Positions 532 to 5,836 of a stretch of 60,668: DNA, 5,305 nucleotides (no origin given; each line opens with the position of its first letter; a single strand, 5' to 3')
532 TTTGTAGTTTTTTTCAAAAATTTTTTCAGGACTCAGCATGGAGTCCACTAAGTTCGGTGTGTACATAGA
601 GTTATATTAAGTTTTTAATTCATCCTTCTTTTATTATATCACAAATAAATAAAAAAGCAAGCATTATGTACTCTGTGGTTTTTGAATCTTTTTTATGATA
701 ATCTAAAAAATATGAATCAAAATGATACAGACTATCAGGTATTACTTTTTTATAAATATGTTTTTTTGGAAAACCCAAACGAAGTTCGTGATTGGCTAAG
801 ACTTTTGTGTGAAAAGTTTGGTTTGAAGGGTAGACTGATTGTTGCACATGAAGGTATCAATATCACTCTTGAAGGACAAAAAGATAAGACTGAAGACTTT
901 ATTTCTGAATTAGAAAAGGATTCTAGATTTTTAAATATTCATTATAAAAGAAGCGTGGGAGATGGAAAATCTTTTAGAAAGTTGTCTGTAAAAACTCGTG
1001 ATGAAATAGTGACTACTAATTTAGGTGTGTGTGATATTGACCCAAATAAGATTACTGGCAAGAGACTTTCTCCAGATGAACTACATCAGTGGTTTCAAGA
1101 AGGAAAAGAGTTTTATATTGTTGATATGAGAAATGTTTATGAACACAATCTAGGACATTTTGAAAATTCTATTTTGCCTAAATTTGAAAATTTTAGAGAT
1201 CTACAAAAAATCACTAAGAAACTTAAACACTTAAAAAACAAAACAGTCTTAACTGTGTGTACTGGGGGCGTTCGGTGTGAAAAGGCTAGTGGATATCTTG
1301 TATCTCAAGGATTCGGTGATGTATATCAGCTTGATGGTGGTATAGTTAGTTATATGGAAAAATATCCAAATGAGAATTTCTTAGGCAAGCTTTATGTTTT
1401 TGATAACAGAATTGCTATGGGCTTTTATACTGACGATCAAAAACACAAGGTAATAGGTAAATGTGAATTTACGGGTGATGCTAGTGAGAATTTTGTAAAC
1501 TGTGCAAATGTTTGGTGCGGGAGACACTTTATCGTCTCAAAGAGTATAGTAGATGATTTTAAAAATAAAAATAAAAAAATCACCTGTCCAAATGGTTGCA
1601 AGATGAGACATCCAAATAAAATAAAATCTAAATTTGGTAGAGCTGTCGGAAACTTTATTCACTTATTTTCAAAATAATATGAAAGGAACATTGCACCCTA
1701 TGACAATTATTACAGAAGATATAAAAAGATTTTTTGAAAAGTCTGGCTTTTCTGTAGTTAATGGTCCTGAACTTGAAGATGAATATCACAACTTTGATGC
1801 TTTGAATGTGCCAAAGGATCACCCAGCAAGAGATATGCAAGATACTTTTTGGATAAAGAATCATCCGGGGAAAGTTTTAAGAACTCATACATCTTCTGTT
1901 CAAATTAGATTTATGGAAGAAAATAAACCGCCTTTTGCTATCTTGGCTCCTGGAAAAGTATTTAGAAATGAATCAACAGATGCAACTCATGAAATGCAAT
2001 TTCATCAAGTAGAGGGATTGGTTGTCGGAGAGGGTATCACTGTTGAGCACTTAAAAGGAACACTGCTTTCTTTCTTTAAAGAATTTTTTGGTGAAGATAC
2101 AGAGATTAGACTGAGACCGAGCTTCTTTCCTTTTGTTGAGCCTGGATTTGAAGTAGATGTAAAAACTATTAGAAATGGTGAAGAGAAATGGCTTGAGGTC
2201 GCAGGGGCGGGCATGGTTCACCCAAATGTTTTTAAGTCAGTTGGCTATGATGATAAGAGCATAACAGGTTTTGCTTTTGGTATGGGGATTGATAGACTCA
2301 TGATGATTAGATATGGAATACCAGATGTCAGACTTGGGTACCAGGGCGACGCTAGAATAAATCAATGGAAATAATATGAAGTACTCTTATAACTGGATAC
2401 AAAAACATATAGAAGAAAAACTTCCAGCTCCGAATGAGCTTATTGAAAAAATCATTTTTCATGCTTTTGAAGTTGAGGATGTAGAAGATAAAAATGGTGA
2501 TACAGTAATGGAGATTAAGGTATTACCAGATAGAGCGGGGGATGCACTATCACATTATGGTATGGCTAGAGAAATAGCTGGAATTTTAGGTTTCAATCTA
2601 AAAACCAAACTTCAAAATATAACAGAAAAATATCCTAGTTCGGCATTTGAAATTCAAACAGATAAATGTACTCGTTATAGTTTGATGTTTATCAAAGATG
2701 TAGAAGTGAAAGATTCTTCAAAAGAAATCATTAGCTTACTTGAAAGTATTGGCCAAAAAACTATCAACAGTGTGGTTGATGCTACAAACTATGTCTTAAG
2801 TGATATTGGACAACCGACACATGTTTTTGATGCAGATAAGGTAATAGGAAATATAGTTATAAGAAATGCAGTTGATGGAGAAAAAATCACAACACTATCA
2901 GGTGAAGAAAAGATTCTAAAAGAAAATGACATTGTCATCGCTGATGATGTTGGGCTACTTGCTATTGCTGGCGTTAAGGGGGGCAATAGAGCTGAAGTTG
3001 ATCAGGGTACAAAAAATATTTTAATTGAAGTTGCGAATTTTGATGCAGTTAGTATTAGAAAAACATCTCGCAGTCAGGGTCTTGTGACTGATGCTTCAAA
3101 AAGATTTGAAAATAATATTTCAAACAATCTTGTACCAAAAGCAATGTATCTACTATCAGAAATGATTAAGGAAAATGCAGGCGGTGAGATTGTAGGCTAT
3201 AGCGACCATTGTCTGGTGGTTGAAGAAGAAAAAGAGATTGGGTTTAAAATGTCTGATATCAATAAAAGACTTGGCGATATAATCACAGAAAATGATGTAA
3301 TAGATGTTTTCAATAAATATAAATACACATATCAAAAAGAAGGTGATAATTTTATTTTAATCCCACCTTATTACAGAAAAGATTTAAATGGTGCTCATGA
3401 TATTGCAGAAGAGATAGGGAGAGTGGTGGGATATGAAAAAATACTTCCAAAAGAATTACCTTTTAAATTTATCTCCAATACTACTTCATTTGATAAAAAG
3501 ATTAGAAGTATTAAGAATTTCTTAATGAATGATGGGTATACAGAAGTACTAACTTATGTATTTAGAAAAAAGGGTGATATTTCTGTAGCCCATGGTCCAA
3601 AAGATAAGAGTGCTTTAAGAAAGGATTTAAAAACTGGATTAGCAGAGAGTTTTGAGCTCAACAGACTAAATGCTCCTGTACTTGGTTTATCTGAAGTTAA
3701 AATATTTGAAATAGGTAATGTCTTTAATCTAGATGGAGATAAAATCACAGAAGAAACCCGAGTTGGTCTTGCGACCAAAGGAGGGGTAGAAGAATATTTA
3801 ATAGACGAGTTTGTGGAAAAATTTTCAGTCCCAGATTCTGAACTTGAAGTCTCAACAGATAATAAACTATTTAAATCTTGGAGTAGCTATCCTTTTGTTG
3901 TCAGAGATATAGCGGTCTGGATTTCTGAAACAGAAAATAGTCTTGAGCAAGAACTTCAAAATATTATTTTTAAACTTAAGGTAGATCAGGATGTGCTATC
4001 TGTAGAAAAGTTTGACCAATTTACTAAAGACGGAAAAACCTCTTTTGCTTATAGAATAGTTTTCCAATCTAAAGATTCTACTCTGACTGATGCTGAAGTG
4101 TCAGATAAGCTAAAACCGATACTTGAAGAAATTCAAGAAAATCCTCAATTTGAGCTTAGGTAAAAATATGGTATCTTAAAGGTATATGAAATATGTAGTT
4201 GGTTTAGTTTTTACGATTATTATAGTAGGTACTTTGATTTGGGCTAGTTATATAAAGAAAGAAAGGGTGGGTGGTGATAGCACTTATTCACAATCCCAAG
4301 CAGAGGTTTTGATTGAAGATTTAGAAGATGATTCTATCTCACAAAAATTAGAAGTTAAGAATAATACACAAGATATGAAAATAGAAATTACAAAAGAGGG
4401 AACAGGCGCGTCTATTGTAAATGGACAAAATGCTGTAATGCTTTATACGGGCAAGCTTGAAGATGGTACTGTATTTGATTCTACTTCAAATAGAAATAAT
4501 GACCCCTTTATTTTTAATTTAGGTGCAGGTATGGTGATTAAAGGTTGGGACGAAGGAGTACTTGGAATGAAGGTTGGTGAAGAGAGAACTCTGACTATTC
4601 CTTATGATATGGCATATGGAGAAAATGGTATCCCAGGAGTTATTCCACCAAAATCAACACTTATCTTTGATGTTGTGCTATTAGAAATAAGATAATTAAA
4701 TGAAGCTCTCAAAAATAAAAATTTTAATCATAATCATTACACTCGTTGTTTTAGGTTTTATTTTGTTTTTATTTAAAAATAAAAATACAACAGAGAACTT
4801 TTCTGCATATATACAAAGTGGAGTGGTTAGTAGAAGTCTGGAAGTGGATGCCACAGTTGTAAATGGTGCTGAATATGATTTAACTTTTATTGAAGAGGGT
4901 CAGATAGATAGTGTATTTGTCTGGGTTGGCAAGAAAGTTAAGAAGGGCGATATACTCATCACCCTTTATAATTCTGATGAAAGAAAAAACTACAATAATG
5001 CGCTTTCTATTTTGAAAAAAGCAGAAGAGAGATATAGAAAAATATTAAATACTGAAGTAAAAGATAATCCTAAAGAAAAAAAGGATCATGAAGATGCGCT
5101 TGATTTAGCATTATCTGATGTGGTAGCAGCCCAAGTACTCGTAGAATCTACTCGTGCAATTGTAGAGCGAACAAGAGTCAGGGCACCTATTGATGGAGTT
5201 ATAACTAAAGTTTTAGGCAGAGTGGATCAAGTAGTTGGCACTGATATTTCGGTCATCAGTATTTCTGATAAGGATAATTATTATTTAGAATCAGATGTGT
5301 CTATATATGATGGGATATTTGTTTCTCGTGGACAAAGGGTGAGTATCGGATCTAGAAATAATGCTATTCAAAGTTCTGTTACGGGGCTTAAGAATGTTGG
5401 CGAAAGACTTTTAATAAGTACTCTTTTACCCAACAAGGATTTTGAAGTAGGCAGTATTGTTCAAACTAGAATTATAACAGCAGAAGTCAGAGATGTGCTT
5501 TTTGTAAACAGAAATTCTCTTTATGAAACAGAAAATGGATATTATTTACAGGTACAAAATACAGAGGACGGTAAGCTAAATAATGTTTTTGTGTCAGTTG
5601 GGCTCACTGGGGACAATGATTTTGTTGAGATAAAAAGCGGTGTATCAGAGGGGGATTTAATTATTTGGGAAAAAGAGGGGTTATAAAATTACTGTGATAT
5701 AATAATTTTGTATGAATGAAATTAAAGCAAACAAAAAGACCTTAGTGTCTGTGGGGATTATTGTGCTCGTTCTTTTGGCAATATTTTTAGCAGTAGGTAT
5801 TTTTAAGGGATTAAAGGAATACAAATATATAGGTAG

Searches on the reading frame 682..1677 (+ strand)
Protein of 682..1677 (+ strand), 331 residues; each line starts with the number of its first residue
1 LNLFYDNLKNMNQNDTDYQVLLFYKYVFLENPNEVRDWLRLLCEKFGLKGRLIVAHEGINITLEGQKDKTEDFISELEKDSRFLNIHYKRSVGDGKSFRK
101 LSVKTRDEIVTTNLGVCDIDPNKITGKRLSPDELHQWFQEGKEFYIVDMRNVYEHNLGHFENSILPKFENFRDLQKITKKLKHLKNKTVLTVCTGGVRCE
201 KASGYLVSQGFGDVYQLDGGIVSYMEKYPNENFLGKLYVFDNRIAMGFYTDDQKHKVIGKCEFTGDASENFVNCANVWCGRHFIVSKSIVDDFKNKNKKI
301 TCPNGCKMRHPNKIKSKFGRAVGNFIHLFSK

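Call 81: search_protein_families(library=pfam, proteins=[window:682-1677:+], max_evalue=0.00001)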
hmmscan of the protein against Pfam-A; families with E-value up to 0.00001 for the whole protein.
window:682-1677:+ (331 aa): 3 families
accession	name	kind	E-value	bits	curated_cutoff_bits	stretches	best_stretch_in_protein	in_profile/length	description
PF17773.7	UPF0176_N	-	5.2e-26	91.3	26.2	1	18-109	1-92/92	UPF0176 acylphosphatase like domain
PF12368.13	Rhodanese_C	-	9e-13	48.8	26.9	1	235-307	2-66/66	Rhodanase C-terminal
PF00581.25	Rhodanese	-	1.3e-11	45.3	22.2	1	130-226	1-101/102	Rhodanese-like domain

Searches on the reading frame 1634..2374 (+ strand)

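Call 81: search_protein_families(library=pfam, proteins=[window:1634-2374:+], max_evalue=0.00001)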
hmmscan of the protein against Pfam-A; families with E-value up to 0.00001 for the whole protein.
window:1634-2374:+ (246 aa): 1 family
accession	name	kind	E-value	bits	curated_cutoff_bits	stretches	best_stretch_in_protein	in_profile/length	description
PF01409.25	tRNA-synt_2d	-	6.1e-95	317.8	19.8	1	14-243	10-243/246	tRNA synthetases class II core domain (F)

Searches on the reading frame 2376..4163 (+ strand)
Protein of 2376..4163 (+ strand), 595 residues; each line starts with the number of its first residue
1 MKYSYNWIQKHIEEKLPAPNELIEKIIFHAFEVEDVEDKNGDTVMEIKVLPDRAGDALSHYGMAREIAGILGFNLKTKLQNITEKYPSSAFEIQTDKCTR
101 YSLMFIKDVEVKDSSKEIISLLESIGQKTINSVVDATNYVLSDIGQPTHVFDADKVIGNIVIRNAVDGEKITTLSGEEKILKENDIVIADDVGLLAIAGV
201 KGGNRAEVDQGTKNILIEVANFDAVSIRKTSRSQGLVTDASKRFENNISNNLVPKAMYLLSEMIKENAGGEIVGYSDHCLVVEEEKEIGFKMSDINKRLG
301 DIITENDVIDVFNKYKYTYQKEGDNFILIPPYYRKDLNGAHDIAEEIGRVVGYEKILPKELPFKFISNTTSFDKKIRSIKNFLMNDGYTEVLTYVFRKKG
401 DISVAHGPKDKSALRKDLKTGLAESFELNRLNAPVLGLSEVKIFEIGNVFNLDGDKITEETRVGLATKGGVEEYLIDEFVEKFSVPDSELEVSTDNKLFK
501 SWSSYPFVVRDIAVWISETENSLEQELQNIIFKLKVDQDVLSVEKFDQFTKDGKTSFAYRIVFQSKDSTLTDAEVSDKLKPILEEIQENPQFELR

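Call 81: search_protein_families(library=pfam, proteins=[window:2376-4163:+], max_evalue=0.00001)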
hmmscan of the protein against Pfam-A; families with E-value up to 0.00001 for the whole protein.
window:2376-4163:+ (595 aa): 4 families
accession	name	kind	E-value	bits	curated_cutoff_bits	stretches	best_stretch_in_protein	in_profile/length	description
PF03483.22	B3_4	-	2.3e-53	180.8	29.3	1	97-269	1-174/174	B3/4 domain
PF03147.19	FDX-ACB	-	3.8e-13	50.1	31.1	1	503-595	1-94/94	Ferredoxin-fold anticodon binding domain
PF03484.21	B5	-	5.5e-13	49.3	28.6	1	290-353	3-67/67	tRNA synthetase B5 domain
PF17759.6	tRNA_synthFbeta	-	2.2e-07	31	22.4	1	369-470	15-128/214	Phenylalanyl tRNA synthetase beta chain CLM domain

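Call 84: find_encoding_contigs(protein=window:2376-4163:+, flank=10000, max_places=1)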
Protein window:2376-4163:+ (595 aa): 1 contig read that carries it; 1 place shown.
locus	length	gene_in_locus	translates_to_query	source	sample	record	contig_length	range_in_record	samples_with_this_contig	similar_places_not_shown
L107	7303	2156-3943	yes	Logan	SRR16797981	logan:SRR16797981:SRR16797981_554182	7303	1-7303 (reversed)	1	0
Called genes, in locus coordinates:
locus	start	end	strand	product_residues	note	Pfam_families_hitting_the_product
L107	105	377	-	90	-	-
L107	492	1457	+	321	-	PF17773:UPF0176_N, PF00581:Rhodanese, PF12368:Rhodanese_C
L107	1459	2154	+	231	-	PF01409:tRNA-synt_2d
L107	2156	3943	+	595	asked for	PF03483:B3_4, PF03484:B5, PF17759:tRNA_synthFbeta (weak), PF03147:FDX-ACB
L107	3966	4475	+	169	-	PF00254:FKBP_C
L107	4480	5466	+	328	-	PF25984:BSH_YknX (faint)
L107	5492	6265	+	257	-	PF04402:SIMPL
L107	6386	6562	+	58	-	PF00584:SecE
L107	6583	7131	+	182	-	PF02357:NusG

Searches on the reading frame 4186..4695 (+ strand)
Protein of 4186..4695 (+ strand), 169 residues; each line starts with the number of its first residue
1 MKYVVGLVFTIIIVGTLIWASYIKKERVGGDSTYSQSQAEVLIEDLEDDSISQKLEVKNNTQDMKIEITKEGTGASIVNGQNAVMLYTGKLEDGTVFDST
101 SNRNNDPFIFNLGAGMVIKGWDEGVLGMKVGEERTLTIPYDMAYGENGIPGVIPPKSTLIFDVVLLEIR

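Call 81: search_protein_families(library=pfam, proteins=[window:4186-4695:+], max_evalue=0.00001)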
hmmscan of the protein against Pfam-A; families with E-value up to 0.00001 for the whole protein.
window:4186-4695:+ (169 aa): 1 family
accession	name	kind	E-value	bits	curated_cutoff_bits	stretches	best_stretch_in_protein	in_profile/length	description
PF00254.34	FKBP_C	-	9.8e-32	109.6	21.1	1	77-166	5-94/94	FKBP-type peptidyl-prolyl cis-trans isomerase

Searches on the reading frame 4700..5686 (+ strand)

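Call 81: search_protein_families(library=pfam, proteins=[window:4700-5686:+], max_evalue=0.00001)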
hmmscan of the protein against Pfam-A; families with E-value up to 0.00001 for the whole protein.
window:4700-5686:+ (328 aa): 2 families
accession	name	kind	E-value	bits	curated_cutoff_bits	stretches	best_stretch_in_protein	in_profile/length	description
PF16576.10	HlyD_D23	-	8.2e-10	38.8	30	1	66-218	27-169/214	Barrel-sandwich domain of CusB or HlyD membrane-fusion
PF13437.12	HlyD_3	-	3.5e-07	31.4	22.2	0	160-221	2-64/106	HlyD family secretion protein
